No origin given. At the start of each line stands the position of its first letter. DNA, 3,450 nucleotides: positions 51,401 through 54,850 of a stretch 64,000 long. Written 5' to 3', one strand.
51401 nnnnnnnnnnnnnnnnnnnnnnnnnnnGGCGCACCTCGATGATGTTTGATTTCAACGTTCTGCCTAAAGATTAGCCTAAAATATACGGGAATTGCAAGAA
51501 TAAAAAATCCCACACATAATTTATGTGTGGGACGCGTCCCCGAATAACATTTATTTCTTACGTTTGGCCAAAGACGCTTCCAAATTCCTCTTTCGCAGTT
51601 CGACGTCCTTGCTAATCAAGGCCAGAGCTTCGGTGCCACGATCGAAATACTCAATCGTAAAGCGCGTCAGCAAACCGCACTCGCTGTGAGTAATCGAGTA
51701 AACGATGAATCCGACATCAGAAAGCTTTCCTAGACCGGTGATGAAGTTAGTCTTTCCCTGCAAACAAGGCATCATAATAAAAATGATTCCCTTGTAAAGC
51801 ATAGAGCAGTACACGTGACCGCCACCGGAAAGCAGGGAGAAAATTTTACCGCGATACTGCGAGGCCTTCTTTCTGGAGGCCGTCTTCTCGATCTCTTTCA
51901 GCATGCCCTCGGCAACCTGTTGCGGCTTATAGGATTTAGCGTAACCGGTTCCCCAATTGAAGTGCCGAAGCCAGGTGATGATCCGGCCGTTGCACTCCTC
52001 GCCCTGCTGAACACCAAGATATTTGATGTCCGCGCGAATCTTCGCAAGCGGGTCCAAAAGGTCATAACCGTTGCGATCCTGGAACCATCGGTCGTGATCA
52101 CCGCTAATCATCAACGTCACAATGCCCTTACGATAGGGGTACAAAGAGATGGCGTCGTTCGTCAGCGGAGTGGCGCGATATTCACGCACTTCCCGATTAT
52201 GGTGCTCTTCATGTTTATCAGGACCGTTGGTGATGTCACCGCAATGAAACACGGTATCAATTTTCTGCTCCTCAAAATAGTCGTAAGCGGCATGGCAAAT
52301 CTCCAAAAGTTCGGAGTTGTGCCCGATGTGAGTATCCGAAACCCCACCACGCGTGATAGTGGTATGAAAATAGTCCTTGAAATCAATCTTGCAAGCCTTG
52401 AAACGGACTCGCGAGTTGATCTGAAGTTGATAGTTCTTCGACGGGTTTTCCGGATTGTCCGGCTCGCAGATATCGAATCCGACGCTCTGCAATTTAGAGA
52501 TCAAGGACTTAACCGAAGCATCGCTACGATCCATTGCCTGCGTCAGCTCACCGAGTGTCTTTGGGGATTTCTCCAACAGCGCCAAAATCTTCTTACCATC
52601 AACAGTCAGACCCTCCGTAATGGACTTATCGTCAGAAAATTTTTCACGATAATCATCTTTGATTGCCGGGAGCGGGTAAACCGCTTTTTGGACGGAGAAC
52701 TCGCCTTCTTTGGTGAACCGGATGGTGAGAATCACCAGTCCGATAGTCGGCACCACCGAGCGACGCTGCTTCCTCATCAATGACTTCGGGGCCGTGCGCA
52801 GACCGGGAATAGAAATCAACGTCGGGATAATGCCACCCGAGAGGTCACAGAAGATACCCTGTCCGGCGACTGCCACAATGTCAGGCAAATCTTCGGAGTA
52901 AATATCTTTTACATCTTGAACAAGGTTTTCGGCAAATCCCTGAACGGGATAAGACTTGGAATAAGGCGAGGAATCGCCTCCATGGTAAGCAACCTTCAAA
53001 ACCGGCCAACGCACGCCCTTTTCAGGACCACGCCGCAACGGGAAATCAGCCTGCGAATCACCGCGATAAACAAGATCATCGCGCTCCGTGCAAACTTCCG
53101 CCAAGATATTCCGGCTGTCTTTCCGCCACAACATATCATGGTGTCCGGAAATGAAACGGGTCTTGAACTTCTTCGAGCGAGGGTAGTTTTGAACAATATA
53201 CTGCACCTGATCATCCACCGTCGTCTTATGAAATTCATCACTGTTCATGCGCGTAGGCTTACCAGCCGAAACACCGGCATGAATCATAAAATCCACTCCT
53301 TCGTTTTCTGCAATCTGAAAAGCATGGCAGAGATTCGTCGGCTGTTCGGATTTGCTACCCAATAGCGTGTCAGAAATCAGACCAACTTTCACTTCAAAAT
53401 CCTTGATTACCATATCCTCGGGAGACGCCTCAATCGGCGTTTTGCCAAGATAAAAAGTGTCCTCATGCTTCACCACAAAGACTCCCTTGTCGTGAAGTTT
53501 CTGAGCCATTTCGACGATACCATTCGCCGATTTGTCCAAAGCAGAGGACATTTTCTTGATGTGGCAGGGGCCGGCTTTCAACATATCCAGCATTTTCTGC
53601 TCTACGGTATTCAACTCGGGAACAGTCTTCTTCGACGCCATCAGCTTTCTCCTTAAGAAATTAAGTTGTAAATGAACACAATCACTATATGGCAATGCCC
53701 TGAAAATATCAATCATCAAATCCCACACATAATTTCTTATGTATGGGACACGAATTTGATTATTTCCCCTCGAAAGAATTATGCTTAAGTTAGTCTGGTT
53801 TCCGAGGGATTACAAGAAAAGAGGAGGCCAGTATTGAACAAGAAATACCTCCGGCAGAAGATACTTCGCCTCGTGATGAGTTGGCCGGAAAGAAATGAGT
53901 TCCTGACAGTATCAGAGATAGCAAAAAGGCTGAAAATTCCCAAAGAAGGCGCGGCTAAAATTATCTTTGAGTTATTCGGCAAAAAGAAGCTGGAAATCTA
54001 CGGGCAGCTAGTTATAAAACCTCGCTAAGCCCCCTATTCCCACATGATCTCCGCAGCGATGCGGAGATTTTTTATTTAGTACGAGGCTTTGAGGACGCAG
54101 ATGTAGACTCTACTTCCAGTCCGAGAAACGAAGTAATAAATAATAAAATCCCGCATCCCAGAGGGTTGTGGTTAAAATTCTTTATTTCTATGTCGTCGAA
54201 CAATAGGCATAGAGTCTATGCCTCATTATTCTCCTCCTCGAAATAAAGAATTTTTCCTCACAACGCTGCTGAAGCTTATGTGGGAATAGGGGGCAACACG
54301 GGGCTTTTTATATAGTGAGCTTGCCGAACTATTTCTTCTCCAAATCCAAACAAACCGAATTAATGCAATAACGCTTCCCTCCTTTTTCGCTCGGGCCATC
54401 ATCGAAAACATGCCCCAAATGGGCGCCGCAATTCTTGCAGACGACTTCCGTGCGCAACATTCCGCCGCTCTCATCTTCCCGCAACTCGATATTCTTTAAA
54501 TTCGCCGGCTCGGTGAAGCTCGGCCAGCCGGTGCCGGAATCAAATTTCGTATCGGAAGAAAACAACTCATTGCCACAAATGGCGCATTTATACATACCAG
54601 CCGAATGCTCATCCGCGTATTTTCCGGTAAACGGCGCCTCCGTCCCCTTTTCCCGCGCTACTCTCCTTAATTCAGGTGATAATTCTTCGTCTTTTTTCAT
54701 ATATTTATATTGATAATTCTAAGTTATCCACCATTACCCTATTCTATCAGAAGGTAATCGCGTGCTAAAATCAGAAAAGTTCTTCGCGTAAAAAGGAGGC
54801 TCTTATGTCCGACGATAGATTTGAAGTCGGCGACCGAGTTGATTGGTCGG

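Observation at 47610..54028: Uncharacterised gene cluster: repeat-containing histidine kinase, OmpR-type regulator, coiled-coil AAA+ (ClpB-D2/HslU-like) ATPase, double metallophosphoesterase and small wHTH regulator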

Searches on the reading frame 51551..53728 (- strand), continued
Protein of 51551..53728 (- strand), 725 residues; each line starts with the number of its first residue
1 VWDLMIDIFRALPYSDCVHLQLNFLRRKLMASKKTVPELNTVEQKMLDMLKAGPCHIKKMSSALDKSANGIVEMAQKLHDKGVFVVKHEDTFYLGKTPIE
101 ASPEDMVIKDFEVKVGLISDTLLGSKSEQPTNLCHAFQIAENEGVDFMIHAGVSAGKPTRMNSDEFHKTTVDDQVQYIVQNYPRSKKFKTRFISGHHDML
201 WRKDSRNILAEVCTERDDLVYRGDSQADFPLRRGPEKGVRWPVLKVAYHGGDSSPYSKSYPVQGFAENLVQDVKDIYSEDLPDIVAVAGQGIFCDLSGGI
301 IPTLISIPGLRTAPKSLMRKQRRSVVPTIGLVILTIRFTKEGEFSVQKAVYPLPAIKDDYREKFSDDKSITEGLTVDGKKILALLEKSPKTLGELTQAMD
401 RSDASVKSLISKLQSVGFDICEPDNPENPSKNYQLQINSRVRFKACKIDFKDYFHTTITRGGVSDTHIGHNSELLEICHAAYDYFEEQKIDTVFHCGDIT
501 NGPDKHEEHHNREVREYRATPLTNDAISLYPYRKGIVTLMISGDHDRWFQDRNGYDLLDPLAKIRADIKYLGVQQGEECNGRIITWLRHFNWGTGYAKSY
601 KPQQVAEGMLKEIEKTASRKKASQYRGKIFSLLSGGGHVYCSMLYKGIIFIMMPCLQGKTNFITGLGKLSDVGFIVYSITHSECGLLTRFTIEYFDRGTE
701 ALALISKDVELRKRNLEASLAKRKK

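Call 77: find_related_loci(query=A2, collection=metagenome_contigs, flank=6000)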
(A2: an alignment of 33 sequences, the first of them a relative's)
Query A2 (696 aa) in metagenome_contigs; peptide patterns used: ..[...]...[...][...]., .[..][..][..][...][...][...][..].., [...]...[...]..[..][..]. (x = any residue, [..] = any of these).
246 stretches matched a pattern; 106 encode a relative of the query (tblastn E <= 1e-3); the best 80 are kept; 79 distinct loci.
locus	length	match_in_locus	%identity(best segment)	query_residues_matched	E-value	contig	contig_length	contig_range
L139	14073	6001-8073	77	1-696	0e+0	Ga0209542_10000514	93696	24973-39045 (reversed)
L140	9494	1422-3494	71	1-695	0e+0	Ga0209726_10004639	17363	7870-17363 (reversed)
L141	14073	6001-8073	71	1-695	0e+0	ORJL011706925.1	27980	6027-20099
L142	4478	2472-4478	72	1-667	0e+0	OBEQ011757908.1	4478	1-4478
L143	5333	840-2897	62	3-689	0e+0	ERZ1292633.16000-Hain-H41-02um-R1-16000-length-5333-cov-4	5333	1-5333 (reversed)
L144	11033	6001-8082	61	4-693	0e+0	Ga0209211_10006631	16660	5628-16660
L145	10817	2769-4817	60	4-683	0e+0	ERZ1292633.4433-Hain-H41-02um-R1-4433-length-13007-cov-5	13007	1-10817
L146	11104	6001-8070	57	3-693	0e+0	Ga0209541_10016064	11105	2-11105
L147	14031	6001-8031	58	1-684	0e+0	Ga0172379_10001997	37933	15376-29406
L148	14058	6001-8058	53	1-693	0e+0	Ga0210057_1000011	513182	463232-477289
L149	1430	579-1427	82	1-607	2e-170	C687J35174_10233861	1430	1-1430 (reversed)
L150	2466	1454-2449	62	1-628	6e-138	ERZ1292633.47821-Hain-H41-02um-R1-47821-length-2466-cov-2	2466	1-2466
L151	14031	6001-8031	50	4-685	0e+0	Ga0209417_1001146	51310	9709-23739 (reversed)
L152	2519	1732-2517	62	4-264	9e-110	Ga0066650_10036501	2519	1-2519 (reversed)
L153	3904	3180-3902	64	3-240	6e-98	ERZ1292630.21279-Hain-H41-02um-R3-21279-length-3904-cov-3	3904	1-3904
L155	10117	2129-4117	30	14-667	4e-68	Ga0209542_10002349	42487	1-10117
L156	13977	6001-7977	29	14-667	5e-67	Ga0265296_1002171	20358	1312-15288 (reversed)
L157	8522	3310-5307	30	12-667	2e-65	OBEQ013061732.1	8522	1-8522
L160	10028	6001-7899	29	42-661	5e-58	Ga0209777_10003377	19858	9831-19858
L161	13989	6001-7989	30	14-667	4e-68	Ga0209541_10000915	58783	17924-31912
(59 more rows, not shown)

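Call 85: search_protein_families(library=pfam, proteins=[L010:4209-6923:+, L010:6930-8273:+, L010:8251-9813:-, L010:15999-18050:+, L156:10446-12218:+, L020:77-1798:+, L020:2120-3562:+, L020:8250-9227:+, L020:9283-10053:+, L020:10886-12109:+], max_evalue=0.0001)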
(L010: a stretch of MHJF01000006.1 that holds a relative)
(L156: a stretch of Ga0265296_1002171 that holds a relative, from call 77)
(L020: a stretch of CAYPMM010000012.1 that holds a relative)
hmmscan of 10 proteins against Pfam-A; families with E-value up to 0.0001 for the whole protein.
L010:4209-6923:+ (904 aa): 0 families

L010:6930-8273:+ (447 aa): 4 families
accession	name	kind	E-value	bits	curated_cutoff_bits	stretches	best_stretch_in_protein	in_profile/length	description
PF13620.12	CarboxypepD_reg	-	2.7e-22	79.4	32.3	2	209-280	4-74/82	Carboxypeptidase regulatory-like domain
PF13715.12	CarbopepD_reg_2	-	8.4e-11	42.2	32.2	0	209-284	3-74/88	CarboxypepD_reg-like domain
PF17802.7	SpaA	-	6.1e-06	26.7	23.1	0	369-429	9-72/91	Prealbumin-like fold domain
PF08308.17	PEGA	-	5.6e-05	23.4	20.8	0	251-287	32-66/71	PEGA domain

L010:8251-9813:- (520 aa): 3 families
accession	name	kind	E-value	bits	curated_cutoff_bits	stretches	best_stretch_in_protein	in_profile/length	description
PF01676.23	Metalloenzyme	-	5.9e-71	239.3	24.3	1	6-499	2-250/252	Metalloenzyme superfamily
PF06415.18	iPGM_N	-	2.4e-64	217.3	27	1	83-287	1-216/217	BPG-independent PGAM N-terminus (iPGM_N)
PF01663.27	Phosphodiest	-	5.4e-07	30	23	1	369-436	144-220/342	Type I phosphodiesterase / nucleotide pyrophosphatase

L010:15999-18050:+ (683 aa): 8 families
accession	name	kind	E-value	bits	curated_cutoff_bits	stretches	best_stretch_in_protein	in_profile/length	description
PF01653.23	DNA_ligase_aden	-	2.5e-87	293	27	1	71-327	3-252/253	NAD-dependent DNA ligase adenylation domain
PF03120.22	DNA_ligase_OB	-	1.3e-32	111.9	32.9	1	331-408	1-78/79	NAD-dependent DNA ligase OB-fold domain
PF00533.33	BRCT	-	3e-16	59.9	21.3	1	610-682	4-77/78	BRCA1 C Terminus (BRCT) domain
PF12826.13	HHH_2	-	4.8e-15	55.9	27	1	517-591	1-64/64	Helix-hairpin-helix motif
PF14520.12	HHH_5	-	1.5e-10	41.8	27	1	458-507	7-55/57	Helix-hairpin-helix domain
PF12738.14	PTCB-BRCT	-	9.3e-08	32.4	22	1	625-675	10-60/63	twin BRCT domain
PF22745.1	Nlig-Ia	-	1.4e-05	26.1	27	1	7-56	3-52/92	DNA ligase-like, N-terminal NAD+-binding domain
PF00633.29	HHH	-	1.9e-05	24.7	24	0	560-581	9-30/30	Helix-hairpin-helix motif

L156:10446-12218:+ (590 aa): 4 families
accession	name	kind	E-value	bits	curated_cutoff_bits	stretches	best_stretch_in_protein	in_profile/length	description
PF02618.21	YceG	-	7.1e-76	255.7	32.4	1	282-585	1-273/275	YceG-like family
PF01135.25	PCMT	-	6.6e-51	173.5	20.3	2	4-146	3-144/210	Protein-L-isoaspartate(D-aspartate) O-methyltransferase (PCMT)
PF13847.12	Methyltransf_31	-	1.1e-06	28.9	27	1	74-146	3-76/145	Methyltransferase domain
PF13649.12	Methyltransf_25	-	6.2e-06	27.3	27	1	78-153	1-73/97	Methyltransferase domain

L020:77-1798:+ (573 aa): 0 families

L020:2120-3562:+ (480 aa): 5 families
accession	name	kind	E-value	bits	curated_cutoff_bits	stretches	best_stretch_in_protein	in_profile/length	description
PF00478.31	IMPDH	-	7.7e-136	453.1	25.6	1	4-477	1-343/345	IMP dehydrogenase / GMP reductase domain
PF00571.33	CBS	-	2.8e-21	76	24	2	153-206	1-54/57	CBS domain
PF03060.21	NMO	-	3.8e-12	46.7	28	1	262-375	125-234/331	Nitronate monooxygenase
PF01070.24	FMN_dh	-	4.5e-06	26.4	24.9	1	266-366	213-305/350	FMN-dependent dehydrogenase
PF01180.27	DHO_dh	-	2e-05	24.4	27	0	329-367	235-273/291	Dihydroorotate dehydrogenase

L020:8250-9227:+ (325 aa): 1 family
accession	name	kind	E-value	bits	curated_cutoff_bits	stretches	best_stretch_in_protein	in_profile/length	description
PF02618.21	YceG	-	9e-72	242.3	32.4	1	48-322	1-275/275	YceG-like family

L020:9283-10053:+ (256 aa): 1 family
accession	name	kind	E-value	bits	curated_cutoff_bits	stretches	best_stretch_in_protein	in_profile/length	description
PF02163.28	Peptidase_M50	-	3.7e-18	66.1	27.2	2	44-123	2-100/221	Peptidase family M50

L020:10886-12109:+ (407 aa): 5 families
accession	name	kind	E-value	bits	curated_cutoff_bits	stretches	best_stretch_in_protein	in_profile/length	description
PF03054.22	tRNA_Me_trans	-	6.4e-74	248.4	20.6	2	12-136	2-132/202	tRNA methyl transferase HUP domain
PF20258.4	tRNA_Me_trans_C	-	7.9e-21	74.6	20.6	1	328-406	2-77/77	Aminomethyltransferase beta-barrel domain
PF20259.3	tRNA_Me_trans_M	-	1.5e-19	69.8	27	1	256-317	2-65/66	tRNA methyl transferase PRC-barrel domain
PF02540.23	NAD_synthase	-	1.4e-08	34.6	21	1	11-82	19-86/242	NAD synthase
PF24167.1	DUF7411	-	5.6e-05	23.2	28.7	1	12-91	2-72/194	Family of unknown function (DUF7411)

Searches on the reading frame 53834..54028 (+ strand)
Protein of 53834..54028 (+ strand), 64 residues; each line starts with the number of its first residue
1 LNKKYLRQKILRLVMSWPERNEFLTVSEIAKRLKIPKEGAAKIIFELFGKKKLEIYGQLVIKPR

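Call 3: search_protein_families(library=pfam, proteins=[window:53834-54028:+], max_evalue=0.01)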
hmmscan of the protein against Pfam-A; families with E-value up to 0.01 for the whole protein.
window:53834-54028:+ (64 aa): 2 families
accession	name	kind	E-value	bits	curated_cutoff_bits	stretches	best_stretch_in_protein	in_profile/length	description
PF21984.2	DnaD_N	-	0.0008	20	27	1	10-55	22-67/101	DnaD N-terminal domain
PF21476.4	PF0610-like_N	-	0.0018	18.9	33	1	6-37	2-28/50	PF0610-like, N-terminal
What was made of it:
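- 53834..54028 (+): Small (64 aa) helix-turn-helix protein, transcribed divergently from the MPE gene. Probably the local regulator of the module. Pfam gives only sub-threshold HTH hits (DnaD_N, PF0610-like_N; call 3).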

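Call 4: search_protein_families(library=padloc, proteins=[window:53834-54028:+], max_evalue=0.01)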
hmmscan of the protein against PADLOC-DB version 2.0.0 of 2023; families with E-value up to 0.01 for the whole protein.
window:53834-54028:+ (64 aa): 0 families

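Call 27: search_protein_families(library=ncbifam, proteins=[window:53834-54028:+], max_evalue=0.01)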
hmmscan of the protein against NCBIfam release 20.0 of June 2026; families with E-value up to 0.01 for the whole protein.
window:53834-54028:+ (64 aa): 0 families

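Call 63: search_protein_families(library=phrogs, proteins=[window:53834-54028:+], max_evalue=0.001)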
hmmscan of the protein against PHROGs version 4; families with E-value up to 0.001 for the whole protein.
window:53834-54028:+ (64 aa): 0 families

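Call 86: find_homologous_proteins(query=window:53834-54028:+, max_evalue=0.01)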
Query window:53834-54028:+ (64 aa): 3 proteins with E <= 0.01 among 4 candidates.
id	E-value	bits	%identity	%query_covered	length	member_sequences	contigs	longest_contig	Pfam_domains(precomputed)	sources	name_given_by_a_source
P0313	5.7e-33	129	100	100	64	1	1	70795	-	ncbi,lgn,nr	ncbi:MAG: hypothetical protein Q7S83_00360 [bacterium]|nr:hypothetical protein [bacterium]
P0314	9.6e-11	59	56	95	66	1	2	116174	-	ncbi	ncbi:MAG: hypothetical protein AAB389_00060 [Patescibacteria group bacterium]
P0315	1.8e-9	55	51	95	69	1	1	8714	-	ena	-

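Call 87: find_encoding_contigs(protein=P0314, flank=10000, max_places=2)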
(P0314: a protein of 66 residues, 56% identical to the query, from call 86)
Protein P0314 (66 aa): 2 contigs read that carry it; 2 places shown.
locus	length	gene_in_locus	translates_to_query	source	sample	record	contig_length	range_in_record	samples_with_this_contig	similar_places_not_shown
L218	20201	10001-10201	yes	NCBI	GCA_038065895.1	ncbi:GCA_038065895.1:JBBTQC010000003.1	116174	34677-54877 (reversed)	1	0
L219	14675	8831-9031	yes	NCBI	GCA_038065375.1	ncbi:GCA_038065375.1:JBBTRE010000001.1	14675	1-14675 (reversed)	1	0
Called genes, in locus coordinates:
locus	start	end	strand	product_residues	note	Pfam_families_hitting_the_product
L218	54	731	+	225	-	-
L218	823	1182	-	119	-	-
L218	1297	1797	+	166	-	PF03061:4HBT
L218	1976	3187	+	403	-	PF00963:Cohesin (weak)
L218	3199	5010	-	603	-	PF00009:GTP_EFTU, PF01926:MMR_HSR1 (weak), PF22042:EF-G_D2, PF03144:GTP_EFTU_D2, PF14492:EFG_III (faint), PF00679:EFG_C, PF21018:BipA_C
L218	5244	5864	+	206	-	-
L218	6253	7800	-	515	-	PF00158:Sigma54_activat (faint), PF00004:AAA (faint), PF07724:AAA_2, PF07728:AAA_5 (faint), PF20993:CENPH (faint), PF07724:AAA_2, PF10431:ClpB_D2-small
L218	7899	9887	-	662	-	-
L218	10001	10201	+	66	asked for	-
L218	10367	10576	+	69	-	-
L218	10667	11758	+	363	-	PF03747:ADP_ribosyl_GH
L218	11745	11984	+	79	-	PF02805:Ada_Zn_binding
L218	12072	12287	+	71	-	-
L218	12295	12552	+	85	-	-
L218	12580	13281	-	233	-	-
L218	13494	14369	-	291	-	PF04536:TPM_phosphatase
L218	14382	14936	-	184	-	PF04011:LemA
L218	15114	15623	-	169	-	PF18734:HEPN_AbiU2 (faint)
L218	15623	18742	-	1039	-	PF04313:HSDR_N (weak), PF02384:N6_Mtase (faint), PF07669:Eco57I (weak), PF18135:Type_ISP_C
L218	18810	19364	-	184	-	-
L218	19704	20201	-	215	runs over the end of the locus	-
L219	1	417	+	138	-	PF03061:4HBT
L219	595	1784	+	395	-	PF00963:Cohesin (weak)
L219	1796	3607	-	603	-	PF00009:GTP_EFTU, PF01926:MMR_HSR1 (weak), PF22042:EF-G_D2, PF03144:GTP_EFTU_D2, PF14492:EFG_III (faint), PF00679:EFG_C, PF21018:BipA_C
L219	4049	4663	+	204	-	-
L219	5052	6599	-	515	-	PF00158:Sigma54_activat (faint), PF00004:AAA (faint), PF07724:AAA_2, PF07728:AAA_5 (faint), PF20993:CENPH (faint), PF07724:AAA_2, PF10431:ClpB_D2-small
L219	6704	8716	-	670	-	-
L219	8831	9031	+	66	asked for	-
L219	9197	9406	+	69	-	-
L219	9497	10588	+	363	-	PF03747:ADP_ribosyl_GH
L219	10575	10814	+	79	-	PF02805:Ada_Zn_binding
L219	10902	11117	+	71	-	-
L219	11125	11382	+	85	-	-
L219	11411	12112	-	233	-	-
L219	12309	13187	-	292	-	PF04536:TPM_phosphatase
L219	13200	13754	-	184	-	PF04011:LemA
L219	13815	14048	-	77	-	PF01541:GIY-YIG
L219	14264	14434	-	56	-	PF00471:Ribosomal_L33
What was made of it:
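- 53834..54028 (+): The family has only 3 clusters, all next to MPE-like + AAA+ genes (calls 86, 87).
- A type ISP restriction enzyme and a HEPN gene lie a few kb away in L218 (call 87).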

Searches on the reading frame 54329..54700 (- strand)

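Call 3: search_protein_families(library=pfam, proteins=[window:54329-54700:-], max_evalue=0.01)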
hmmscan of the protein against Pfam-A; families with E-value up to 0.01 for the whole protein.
window:54329-54700:- (123 aa): 6 families
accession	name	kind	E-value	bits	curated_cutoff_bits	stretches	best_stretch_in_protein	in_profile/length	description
PF01641.26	SelR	-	3.3e-50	169.3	24.9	1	7-121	1-115/116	SelR domain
PF24046.1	At4g08330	-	4.9e-05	23.8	27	1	82-106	75-99/129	At4g08330 beta-tent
PF08271.17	Zn_Ribbon_TF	-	0.0033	17.4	29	0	83-95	17-29/43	TFIIB zinc-binding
PF13248.11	Zn_ribbon_3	-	0.0051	16.7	27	0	87-93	18-24/26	zinc-ribbon domain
PF02892.21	zf-BED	-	0.0061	17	20.6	0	27-49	5-29/44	BED zinc finger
PF03226.21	Yippee-Mis18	-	0.0066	17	26.6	0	69-119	35-89/108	Yippee zinc-binding/DNA-binding /Mis18, centromere assembly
